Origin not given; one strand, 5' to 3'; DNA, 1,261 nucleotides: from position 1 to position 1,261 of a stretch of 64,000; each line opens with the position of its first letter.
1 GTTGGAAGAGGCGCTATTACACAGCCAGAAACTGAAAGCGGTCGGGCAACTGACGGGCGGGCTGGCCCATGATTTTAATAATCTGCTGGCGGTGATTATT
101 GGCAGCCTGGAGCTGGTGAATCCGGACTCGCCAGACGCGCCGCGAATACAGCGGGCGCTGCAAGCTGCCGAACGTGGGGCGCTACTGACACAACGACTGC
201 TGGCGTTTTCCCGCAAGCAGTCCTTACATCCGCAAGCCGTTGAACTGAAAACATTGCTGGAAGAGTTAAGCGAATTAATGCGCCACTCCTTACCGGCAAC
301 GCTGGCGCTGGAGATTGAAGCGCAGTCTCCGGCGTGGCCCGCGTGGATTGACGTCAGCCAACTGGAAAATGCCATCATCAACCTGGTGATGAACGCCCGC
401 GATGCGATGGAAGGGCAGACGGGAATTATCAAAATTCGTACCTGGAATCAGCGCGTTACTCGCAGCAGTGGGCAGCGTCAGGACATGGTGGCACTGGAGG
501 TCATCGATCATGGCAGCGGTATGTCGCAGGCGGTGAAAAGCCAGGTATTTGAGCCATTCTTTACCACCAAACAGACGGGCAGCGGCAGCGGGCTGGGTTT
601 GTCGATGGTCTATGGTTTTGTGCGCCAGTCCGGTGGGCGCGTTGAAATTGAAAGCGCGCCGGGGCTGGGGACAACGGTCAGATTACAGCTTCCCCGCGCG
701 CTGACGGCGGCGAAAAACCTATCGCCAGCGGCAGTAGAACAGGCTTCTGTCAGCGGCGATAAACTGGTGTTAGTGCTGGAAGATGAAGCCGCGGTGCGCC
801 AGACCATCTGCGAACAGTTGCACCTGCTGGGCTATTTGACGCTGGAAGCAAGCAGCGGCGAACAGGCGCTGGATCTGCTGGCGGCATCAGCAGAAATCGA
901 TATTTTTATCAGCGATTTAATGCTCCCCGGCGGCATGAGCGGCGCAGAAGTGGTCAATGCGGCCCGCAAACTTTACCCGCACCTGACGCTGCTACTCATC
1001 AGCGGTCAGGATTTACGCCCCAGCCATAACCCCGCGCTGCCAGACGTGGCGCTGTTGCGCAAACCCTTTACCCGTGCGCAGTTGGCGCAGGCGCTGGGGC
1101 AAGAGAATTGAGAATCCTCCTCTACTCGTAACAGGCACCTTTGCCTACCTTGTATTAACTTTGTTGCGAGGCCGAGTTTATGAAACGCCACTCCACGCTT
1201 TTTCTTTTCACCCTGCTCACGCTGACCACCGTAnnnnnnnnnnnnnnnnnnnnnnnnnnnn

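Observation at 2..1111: Hybrid histidine kinase/receiver gene at the left edge, where the K-12 backbone is not expected to have one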

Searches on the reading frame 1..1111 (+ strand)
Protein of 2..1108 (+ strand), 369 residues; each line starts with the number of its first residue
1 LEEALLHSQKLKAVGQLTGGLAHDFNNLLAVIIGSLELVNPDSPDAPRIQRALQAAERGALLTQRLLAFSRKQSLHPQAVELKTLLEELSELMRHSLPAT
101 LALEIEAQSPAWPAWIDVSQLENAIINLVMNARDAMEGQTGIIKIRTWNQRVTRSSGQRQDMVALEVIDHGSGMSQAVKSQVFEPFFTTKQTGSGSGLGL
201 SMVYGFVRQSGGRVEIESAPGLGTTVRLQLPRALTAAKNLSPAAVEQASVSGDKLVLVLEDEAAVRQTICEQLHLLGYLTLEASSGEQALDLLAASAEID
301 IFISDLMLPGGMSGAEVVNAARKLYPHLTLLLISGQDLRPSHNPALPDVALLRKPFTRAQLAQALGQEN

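Call 6: profile_search(protein=window:2-1108:+)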
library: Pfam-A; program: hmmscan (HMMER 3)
A. the first sequence (369 residues): domains with independent E <= 10: 6; with E <= 0.001: 3
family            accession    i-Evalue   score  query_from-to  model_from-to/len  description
HATPase_c         PF02518.31    6.3e-21    75.3     117-232         2-109/111  Histidine kinase-, DNA gyrase B-, and HSP90-like ATPase
Response_reg      PF00072.30    5.8e-11    43.0     256-365         1-110/111  Response regulator receiver domain
HisKA             PF00512.31    4.5e-07    30.3      15-74          3-65/66  His Kinase A (phospho-acceptor) domain
FleQ              PF06490.17     0.0072    17.1     256-366         2-104/108  Flagellar regulatory protein FleQ
HATPase_c_5       PF14501.12      0.017    15.4     135-219        17-91/102  GHKL domain
HATPase_c_2       PF13581.12      0.036    14.5     125-229        40-126/127  Histidine kinase-like ATPase domain

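Call 22: profile_search(protein=L001:13850-16108:+)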
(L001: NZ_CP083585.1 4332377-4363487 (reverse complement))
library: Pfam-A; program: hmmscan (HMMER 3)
A. the first sequence (753 residues): domains with independent E <= 10: 8; with E <= 0.001: 4
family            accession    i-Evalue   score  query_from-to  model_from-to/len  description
HATPase_c         PF02518.31    2.1e-20    73.6     501-616         2-109/111  Histidine kinase-, DNA gyrase B-, and HSP90-like ATPase
Response_reg      PF00072.30    1.9e-10    41.3     640-749         1-110/111  Response regulator receiver domain
HAMP              PF00672.30    4.3e-09    37.0     309-358         3-51/53  HAMP domain
HisKA             PF00512.31    1.2e-06    28.9     399-458         3-65/66  His Kinase A (phospho-acceptor) domain
FleQ              PF06490.17      0.024    15.4     640-750         2-104/108  Flagellar regulatory protein FleQ
HATPase_c_5       PF14501.12      0.054    13.9     519-603        17-91/102  GHKL domain
HATPase_c_2       PF13581.12       0.12    12.9     509-613        40-126/127  Histidine kinase-like ATPase domain
DUF4307           PF14155.11        1.3     9.3     287-335         3-52/111  Domain of unknown function (DUF4307)

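Call 23: search_solved_structures(query=L001:13850-16108:+, max_evalue=0.001, show_alignments=1)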
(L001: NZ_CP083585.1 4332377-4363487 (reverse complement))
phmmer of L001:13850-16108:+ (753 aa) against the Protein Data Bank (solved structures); distinct sequences matched with E-value up to 0.001: 80 (the best 60 are shown).
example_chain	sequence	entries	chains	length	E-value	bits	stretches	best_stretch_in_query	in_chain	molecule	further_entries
5idj_A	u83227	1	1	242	1.6e-39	139.3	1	391-615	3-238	Histidine kinase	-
5idm_A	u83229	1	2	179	1.3e-22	83.4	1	463-616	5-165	Cell cycle histidine kinase CckA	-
4gcz_A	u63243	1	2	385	2.7e-21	79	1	372-617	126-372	Blue-light photoreceptor, Sensor protein fixL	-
8a3u_A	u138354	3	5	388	3.5e-21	78.7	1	371-617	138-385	Putative Sensory box protein,Sensor protein FixL | Putative Sensory box protein,Putative Sensory box protein,Sensor protein FixL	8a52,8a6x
8a7f_A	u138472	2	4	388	3.5e-21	78.7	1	371-617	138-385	Putative Sensory box protein,Sensor protein FixL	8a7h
9jfj_A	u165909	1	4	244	5.9e-21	77.9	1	381-619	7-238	Sensor histidine kinase ZraS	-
8vc9_A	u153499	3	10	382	1.6e-20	76.5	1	375-615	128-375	Leptospira virulence regulator B (LvrB) | histidine kinase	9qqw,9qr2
3d36_A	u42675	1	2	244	1.1e-15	60.4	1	389-621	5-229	Sporulation kinase B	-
28tm_A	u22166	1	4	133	9.6e-12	47.5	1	637-747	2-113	C-terminal domain of PAS domain-containing hybrid sensor histidine kinase/response regulat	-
2rdm_A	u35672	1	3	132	7.3e-11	44.6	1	640-751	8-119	Response regulator receiver protein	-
3a0r_A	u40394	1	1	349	1.5e-10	43.5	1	380-603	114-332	Sensor protein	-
9p6i_A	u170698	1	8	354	7.5e-10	41.2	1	379-617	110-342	histidine kinase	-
1r62_A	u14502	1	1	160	9.1e-10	40.9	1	471-606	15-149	Nitrogen regulation protein NR(II)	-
9qjg_A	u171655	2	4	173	1.1e-09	40.6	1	504-615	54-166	histidine kinase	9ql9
4cti_A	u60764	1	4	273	6.2e-08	34.9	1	470-623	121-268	OSMOLARITY SENSOR PROTEIN ENVZ, AF1503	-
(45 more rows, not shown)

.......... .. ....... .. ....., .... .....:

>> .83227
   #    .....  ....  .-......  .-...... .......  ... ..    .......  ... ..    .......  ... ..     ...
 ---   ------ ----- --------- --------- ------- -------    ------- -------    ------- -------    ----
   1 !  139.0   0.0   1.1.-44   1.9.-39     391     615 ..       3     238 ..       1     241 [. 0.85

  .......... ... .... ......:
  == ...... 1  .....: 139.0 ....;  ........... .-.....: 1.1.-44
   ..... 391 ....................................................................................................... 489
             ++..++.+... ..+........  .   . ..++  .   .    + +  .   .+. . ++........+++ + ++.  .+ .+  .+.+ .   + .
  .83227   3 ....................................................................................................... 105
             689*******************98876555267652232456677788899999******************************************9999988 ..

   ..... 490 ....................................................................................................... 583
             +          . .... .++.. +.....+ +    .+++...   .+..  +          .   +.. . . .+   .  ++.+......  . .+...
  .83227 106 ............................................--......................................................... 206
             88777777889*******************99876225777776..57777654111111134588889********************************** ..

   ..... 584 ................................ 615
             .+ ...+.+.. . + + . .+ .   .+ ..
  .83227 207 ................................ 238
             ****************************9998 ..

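Call 24: search_protein_families(proteins=[L001:6970-7674:+, L001:7677-8675:-, L001:8675-9532:-, L001:9550-10230:-, L001:10288-11226:-, L001:11248-12219:-, L001:12219-13736:-, L001:13850-16108:+], library=ncbifam, max_evalue=0.00001)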
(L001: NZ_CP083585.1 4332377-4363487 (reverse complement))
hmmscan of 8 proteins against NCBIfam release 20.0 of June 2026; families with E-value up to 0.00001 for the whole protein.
L001:6970-7674:+ (235 aa): 85 families (the best 25 are shown)
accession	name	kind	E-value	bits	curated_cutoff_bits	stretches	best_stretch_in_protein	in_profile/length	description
NF007005.1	PRK09468.1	equivalog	2.1e-56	191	331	1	5-233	6-234/237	osmolarity response regulator transcription factor OmpR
NF010430.0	PRK13856.1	equivalog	6.5e-53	179.9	344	1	5-234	4-231/241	two-component response regulator VirG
TIGR02154.1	PhoB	equivalog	1.4e-52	178.3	296.2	1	1-230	1-225/226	phosphate regulon transcriptional regulator PhoB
NF008296.0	PRK11083.1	equivalog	1.4e-51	175.1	273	1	2-231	3-226/228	two-component system response regulator CreB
NF040689.1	MtrAB_MtrA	equivalog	1.6e-50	171.5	300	1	5-228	1-216/219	MtrAB system response regulator MtrA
NF007982.1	PRK10710.1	equivalog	6.1e-48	163.4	380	1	3-234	8-231/235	envelope stress response regulator BaeR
NF008034.0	PRK10766.1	equivalog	6.5e-48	163.2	275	1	2-234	2-230/231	two-component system response regulator TorR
NF045944.1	ResRegRpaBCyano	equivalog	1.1e-47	162.4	330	1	6-230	1-227/229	response regulator transcription factor RpaB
NF053854.1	RespRegPhoBBctds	equivalog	2.3e-47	161.2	270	1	5-230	1-224/225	two-component system response regulator PhoB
NF008199.0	PRK10955.1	equivalog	2e-45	155.6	341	1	5-231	4-229/232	envelope stress response regulator transcription factor CpxR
NF040534.1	resp_reg_YycF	equivalog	2.7e-45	154.4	340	1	5-230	3-227/231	response regulator YycF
NF033117.2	vanR_ACDEGLN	exception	2.9e-44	151.3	350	1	5-229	1-224/226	VanR-ABDEGLN family response regulator transcription factor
NF008378.0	PRK11173.1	equivalog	1.4e-42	145.7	334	1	3-234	4-236/238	two-component system response regulator ArcA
NF007546.0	PRK10161.1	equivalog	5.3e-41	140.7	471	1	4-232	4-227/229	phosphate response regulator transcription factor PhoB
NF007977.0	PRK10701.1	equivalog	1.5e-38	132.6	330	1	5-233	4-236/241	two-component system response regulator RstA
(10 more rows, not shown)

L001:7677-8675:- (333 aa): 14 families
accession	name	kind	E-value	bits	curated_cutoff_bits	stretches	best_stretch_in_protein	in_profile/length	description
TIGR04382.1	myo_inos_iolC_N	equivalog_domain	2.3e-20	73.1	300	2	210-326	202-307/309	5-dehydro-2-deoxygluconokinase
TIGR02152.1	D_ribokin_bact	equivalog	6.9e-19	68.3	299.65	1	8-327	2-296/298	ribokinase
NF053626.1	RibKinHalex1628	equivalog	4.9e-15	55.8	330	1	7-309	4-270/293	ATP-dependent ribose-1-phosphate kinase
TIGR03168.1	1-PFK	subfamily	1e-13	50.9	216.4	1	26-328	20-299/305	hexose kinase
TIGR03828.1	pfkB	equivalog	1.4e-13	50.6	292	1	15-328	10-299/305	1-phosphofructokinase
NF008353.0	PRK11142.1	equivalog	3.3e-13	49.8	341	1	7-312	5-284/307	ribokinase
NF006957.1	PRK09434.1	equivalog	5.4e-12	45.8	450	1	38-129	24-118/302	fructokinase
NF007321.0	PRK09813.1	equivalog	6.2e-10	39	247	0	265-312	208-255/261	fructoselysine 6-kinase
NF041134.1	R1P_kin_Thcocales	equivalog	6.5e-09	35.6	500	0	271-311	222-262/291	ADP-dependent ribose-1-phosphate kinase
NF052444.1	DhDoxglucKinKdgK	equivalog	1.3e-08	34.6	400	0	36-172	20-160/303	2-dehydro-3-deoxygluconokinase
NF007068.0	PRK09513.1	equivalog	3.4e-08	33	432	1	213-314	191-288/312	1-phosphofructokinase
NF007632.0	PRK10294.1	equivalog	8.6e-07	28.5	353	1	41-310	38-285/310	6-phosphofructokinase II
NF041320.1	pfkB_Halo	equivalog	1e-06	28.4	400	0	226-330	195-293/302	1-phosphofructokinase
NF049991.1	TagKinase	equivalog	8.9e-06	24.7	420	0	225-329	212-313/321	tagatose kinase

L001:8675-9532:- (286 aa): 20 families
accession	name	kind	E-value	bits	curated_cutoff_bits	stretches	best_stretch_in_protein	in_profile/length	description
NF005284.0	PRK06801.1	equivalog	6.7e-174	577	406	1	1-286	1-286/286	ketose 1,6-bisphosphate aldolase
NF009497.0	PRK12857.1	equivalog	3.5e-86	289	423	1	1-286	1-284/284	class II fructose-1,6-bisphosphate aldolase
TIGR01859.1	fruc_bis_ald_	equivalog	8.5e-83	278.3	343.05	1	4-286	2-282/282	class II fructose-1,6-bisphosphate aldolase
TIGR00167.1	cbbA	subfamily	1e-78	264.6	215.6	1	3-286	3-290/290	ketose-bisphosphate aldolase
NF006042.0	PRK08185.1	subfamily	1.1e-77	261.2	405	1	3-286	2-284/287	hypothetical protein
NF006626.0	PRK09195.1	subfamily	5e-77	258.8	384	1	1-285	1-283/284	tagatose-bisphosphate aldolase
NF005288.0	PRK06806.1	equivalog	4.1e-75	252.6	396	1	1-284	1-279/281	class II fructose-bisphosphate aldolase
NF009374.0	PRK12737.1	subfamily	2e-74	250.1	383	1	3-285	3-283/284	tagatose-bisphosphate aldolase subunit GatY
TIGR01858.1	tag_bisphos_ald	equivalog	2.5e-69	233.5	443.55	1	4-285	2-281/282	tagatose bisphosphate family class II aldolase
NF006376.0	PRK08610.1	equivalog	1.6e-67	228.2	527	1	1-286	1-285/286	class II fructose-bisphosphate aldolase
NF005823.0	PRK07709.1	equivalog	1.3e-65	222.1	545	1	1-286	1-285/285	class II fructose-bisphosphate aldolase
NF005943.0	PRK07998.1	equivalog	6.4e-64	216.2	364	1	1-280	1-275/283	class II aldolase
NF004493.0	PRK05835.1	equivalog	3.8e-58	197.2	558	1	7-217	6-218/307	class II fructose-bisphosphate aldolase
NF009375.0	PRK12738.1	equivalog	2.8e-55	187.5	542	1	1-284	1-282/286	tagatose-bisphosphate aldolase subunit KbaY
NF005590.0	PRK07315.1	equivalog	2.8e-47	161.5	443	1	1-285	1-292/293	class II fructose-bisphosphate aldolase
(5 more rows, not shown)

L001:9550-10230:- (227 aa): 1 family
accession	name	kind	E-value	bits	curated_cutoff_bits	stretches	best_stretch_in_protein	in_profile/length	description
NF051472.1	LyManIsomGneg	equivalog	3e-132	439.1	350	1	1-226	1-226/227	D-lyxose/D-mannose isomerase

L001:10288-11226:- (313 aa): 22 families
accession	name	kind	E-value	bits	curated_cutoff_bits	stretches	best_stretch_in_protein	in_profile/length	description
NF007936.0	PRK10653.1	equivalog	1.1e-43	149.6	337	1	7-289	6-284/295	ribose ABC transporter substrate-binding protein RbsB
NF007254.0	PRK09701.1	equivalog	2.9e-30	105.5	335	1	9-280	10-285/311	D-allose transporter substrate-binding protein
TIGR02634.1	xylF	equivalog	8.8e-22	78.1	389.55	1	60-254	28-226/302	D-xylose ABC transporter substrate-binding protein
NF007680.0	PRK10355.1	equivalog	1.6e-20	73.6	504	1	1-233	1-233/331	D-xylose ABC transporter substrate-binding protein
TIGR02637.1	RhaS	equivalog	3.3e-20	72.5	342.25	1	30-289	1-263/302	rhamnose ABC transporter substrate-binding protein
NF041827.1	YtfQ_transport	equivalog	1.1e-17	64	510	1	71-254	66-261/320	galactofuranose ABC transporter, galactofuranose-binding protein YtfQ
NF047341.1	lactose_RbsR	equivalog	3e-17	63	382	1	24-227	58-253/331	ribose utilization transcriptional repressor RbsR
NF007449.0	PRK10014.1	subfamily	9.3e-13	47.9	310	1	25-235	62-268/342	Mal regulon transcriptional regulator MalI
NF007743.0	PRK10423.1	equivalog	6e-12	45.3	531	1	24-233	56-261/330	ribose operon transcriptional repressor RbsR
NF040907.2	ChvE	equivalog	1.4e-11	44.2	460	1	48-150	17-121/324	multiple monosaccharide ABC transporter substrate-binding protein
NF011937.0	PRK15408.1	equivalog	1.8e-11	43.5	384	1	26-243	29-246/340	autoinducer 2 ABC transporter substrate-binding protein LsrB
NF008185.0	PRK10936.1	equivalog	5.7e-11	41.9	200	1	17-290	37-307/346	TMAO reductase system periplasmic protein TorT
NF047913.1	TransRegIdnR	equivalog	1e-10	41.4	500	1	26-242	62-274/331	DNA-binding transcriptional regulator IdnR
NF052440.1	TransRegGNTRPSEAE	equivalog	1e-10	41.2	400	1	19-232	56-263/333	HTH-type transcriptional regulator GntR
NF008269.0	PRK11041.1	equivalog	3.7e-10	39.4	436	1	23-232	63-267/342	DNA-binding transcriptional regulator CytR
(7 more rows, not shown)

L001:11248-12219:- (324 aa): 11 families
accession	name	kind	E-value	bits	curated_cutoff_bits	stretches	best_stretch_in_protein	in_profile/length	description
NF007067.0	PRK09512.1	equivalog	1.3e-80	271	398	1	6-316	6-319/321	ribose ABC transporter permease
NF007252.0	PRK09699.1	equivalog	6.5e-69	232.7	396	1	7-316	12-323/326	D-allose ABC transporter permease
NF040906.3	GguB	equivalog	8e-68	229.3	450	2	169-318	224-373/375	multiple monosaccharide ABC transporter permease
NF008441.0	PRK11285.1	equivalog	9.3e-65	218.9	378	1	4-322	13-331/333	L-arabinose ABC transporter permease AraH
NF007014.0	PRK09478.1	equivalog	6.3e-64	216.4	386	1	10-317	5-331/336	galactose/methyl galactoside ABC transporter permease MglC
NF008630.0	PRK11618.1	equivalog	1.1e-47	162.9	363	1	26-321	15-316/331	galactofuranose ABC transporter, permease protein YjfF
NF041862.1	YtfT_transport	equivalog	3.6e-47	161.2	535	1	18-314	19-324/339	galactofuranose ABC transporter, ATP-binding protein YtfT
NF011961.0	PRK15432.1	equivalog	6e-41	140.8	388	1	23-319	13-308/344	autoinducer 2 ABC transporter permease LsrC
NF011612.1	PRK15038.1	equivalog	1.9e-38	132.4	500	1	23-313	8-304/322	autoinducer 2 ABC transporter permease LsrD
TIGR03409.1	urea_trans_UrtB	equivalog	9.3e-11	41.9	250.3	1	172-309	147-277/291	urea ABC transporter permease subunit UrtB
NF047929.1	ABC_B6_perm_2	equivalog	2e-08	33.8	400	1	172-317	186-329/337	putative B6 ABC transporter permease subunit 2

L001:12219-13736:- (506 aa): 189 families (the best 25 are shown)
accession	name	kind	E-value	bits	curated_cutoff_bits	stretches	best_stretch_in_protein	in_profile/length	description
NF008442.0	PRK11288.1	equivalog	2.7e-168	560.4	689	1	3-494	4-496/504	L-arabinose ABC transporter ATP-binding protein AraG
NF010069.0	PRK13549.1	equivalog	1.1e-163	545.4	699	1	4-499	3-507/513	xylose ABC transporter ATP-binding protein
NF008030.0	PRK10762.1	equivalog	3.7e-158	527.4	745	1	5-500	3-498/501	ribose ABC transporter ATP-binding protein RbsA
NF040905.2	GguA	equivalog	3.8e-150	500.6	810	1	6-491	1-498/500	multiple monosaccharide ABC transporter ATP-binding protein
NF041861.1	YtfR_transport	equivalog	3e-149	497.6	850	1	6-491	1-488/492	galactofuranose ABC transporter, ATP-binding protein YtfR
NF007253.0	PRK09700.1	equivalog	1.1e-147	492.7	772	1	4-494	3-507/510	D-allose ABC transporter ATP-binding protein AlsA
TIGR02633.1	xylG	equivalog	2.1e-142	475.1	723.65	1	7-493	2-499/500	D-xylose ABC transporter ATP-binding protein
NF008215.0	PRK10982.1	equivalog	8.2e-139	463.4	828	1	5-494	12-503/506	galactose/methyl galactoside ABC transporter ATP-binding protein MglA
NF011967.0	PRK15439.1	equivalog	1.7e-134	449.1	586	1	2-499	7-505/510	autoinducer 2 ABC transporter ATP-binding protein LsrA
NF047930.1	ABC_ATP_B6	equivalog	1.1e-110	370.6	670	1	5-493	1-508/510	putative B6 ABC transporter ATP-binding protein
TIGR03410.1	urea_trans_UrtE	equivalog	3.2e-65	219.8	285.8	2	7-236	1-226/230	urea ABC transporter ATP-binding subunit UrtE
TIGR01188.1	drrA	subfamily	7.2e-61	206.1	312.45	2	14-230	1-212/302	daunorubicin resistance ABC transporter, ATP-binding protein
TIGR04406.1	LPS_export_lptB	equivalog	2.3e-59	200.6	240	2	7-237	2-230/239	LPS export ABC transporter ATP-binding protein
TIGR03864.1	PQQ_ABC_ATP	hypoth_equivalog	9.7e-59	198.7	302.25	2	7-229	2-219/236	ABC transporter, ATP-binding subunit, PQQ-dependent alcohol dehydrogenase system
TIGR04521.1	ECF_ATPase_2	equivalog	3.8e-57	193.5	330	2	19-225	18-228/279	energy-coupling factor transporter ATPase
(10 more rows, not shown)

L001:13850-16108:+ (753 aa): 69 families (the best 25 are shown)
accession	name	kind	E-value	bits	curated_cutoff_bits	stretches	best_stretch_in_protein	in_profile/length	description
NF010076.0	PRK13557.1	subfamily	4.6e-94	315.8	631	1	374-747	141-527/540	histidine kinase famiy protein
NF046020.1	HisKinCckABruc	equivalog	5.4e-89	299.2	1000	1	319-748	406-862/868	cell cycle histidine kinase CckA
NF046026.1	HisKinCckACaul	equivalog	1.4e-72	244.8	1000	1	379-719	283-640/678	cell cycle histidine kinase CckA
NF010411.0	PRK13837.1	equivalog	4.7e-64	216.7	647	1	376-750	428-809/828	two-component system VirA-like sensor kinase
NF008468.0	PRK11360.1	equivalog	2.3e-46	158.4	646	1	380-617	378-609/616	two-component system sensor histidine kinase AtoS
TIGR02956.1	TMAO_torS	equivalog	2.7e-39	135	676.5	1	216-711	260-773/967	TMAO reductase system sensor histidine kinase/response regulator TorS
NF052573.1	HisKinEspAMyxo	equivalog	2.4e-38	131.7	1400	1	379-711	365-704/755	serine histidine kinase EspA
NF052574.1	HisKinEspCMyxo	equivalog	6.3e-37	127.2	1200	1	380-720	399-748/785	serine histidine kinase EspC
NF047466.1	hybrid_RR_LvrB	exception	2.8e-30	105.8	500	1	362-616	117-376/377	hybrid histidine kinase/response regulator LvrB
NF007688.0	PRK10364.1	equivalog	1.7e-28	99.6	479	1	378-619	220-454/460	two-component system sensor histidine kinase ZraS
NF038348.1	T2SS_HK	subfamily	9.3e-26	90.4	450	1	501-615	468-572/574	histidine kinase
NF041777.1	sens_FixL_Rhizob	equivalog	2.2e-25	89.3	850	1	373-617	237-482/485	sensor protein FixL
NF008293.1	PRK11073.1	equivalog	7e-25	88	240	1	357-606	88-338/349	nitrogen regulation protein NR(II)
TIGR02916.1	PEP_his_kin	equivalog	4.4e-24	85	300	1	380-615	457-679/679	XrtA/PEP-CTERM system histidine kinase PrsK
NF008543.0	PRK11466.1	equivalog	1.6e-23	82.5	982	1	257-720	300-763/914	TMAO reductase system sensor histidine kinase/response regulator TorS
NF047794.1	HisKinPtgB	equivalog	1.9e-20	72.7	1000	1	266-604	317-643/656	two-component system sensor histidine kinase PgtB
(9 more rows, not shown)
